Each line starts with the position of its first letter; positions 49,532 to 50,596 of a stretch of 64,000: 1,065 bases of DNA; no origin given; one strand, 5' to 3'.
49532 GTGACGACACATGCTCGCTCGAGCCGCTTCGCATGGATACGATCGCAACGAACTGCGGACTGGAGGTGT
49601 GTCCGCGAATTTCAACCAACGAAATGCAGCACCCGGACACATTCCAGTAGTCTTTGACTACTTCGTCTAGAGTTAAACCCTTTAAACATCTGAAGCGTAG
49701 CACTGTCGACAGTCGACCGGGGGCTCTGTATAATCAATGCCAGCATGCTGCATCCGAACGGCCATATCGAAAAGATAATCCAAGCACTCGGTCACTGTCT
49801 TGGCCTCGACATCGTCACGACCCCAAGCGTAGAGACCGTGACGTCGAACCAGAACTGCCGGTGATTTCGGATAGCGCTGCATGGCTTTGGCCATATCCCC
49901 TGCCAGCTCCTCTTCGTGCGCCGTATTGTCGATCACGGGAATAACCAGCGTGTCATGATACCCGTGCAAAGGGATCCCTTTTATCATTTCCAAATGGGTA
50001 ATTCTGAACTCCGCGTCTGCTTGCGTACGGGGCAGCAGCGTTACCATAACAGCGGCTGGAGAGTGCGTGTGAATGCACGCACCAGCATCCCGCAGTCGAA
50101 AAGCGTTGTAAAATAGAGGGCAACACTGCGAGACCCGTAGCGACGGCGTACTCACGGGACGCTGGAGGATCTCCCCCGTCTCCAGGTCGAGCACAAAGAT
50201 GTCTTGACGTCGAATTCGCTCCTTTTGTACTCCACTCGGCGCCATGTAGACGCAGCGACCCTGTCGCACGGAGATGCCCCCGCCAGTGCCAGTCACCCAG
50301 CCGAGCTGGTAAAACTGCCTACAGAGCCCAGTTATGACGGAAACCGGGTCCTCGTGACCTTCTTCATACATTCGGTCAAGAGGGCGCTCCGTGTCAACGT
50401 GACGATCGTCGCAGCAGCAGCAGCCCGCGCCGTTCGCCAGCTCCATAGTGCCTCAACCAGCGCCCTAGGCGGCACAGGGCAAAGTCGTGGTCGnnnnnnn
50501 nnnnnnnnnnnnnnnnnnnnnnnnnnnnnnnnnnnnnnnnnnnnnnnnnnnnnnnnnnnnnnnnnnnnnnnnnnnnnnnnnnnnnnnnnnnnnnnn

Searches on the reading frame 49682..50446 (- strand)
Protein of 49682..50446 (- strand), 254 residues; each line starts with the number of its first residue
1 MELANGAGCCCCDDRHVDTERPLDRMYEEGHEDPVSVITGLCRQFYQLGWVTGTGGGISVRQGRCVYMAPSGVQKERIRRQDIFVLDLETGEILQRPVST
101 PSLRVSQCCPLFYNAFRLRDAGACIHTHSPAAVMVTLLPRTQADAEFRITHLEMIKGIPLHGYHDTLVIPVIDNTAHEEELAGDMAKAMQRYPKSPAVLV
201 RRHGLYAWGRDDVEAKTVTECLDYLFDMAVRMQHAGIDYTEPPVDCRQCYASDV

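Call 6: search_protein_families(library=pfam, proteins=[window:49682-50446:-], max_evalue=0.001)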
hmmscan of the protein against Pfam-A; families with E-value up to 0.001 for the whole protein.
window:49682-50446:- (254 aa): 1 family
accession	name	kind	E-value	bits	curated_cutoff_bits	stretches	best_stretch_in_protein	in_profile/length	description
PF00596.27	Aldolase_II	-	6.1e-41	140.8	22.2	1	39-229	4-182/183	Class II Aldolase and Adducin N-terminal domain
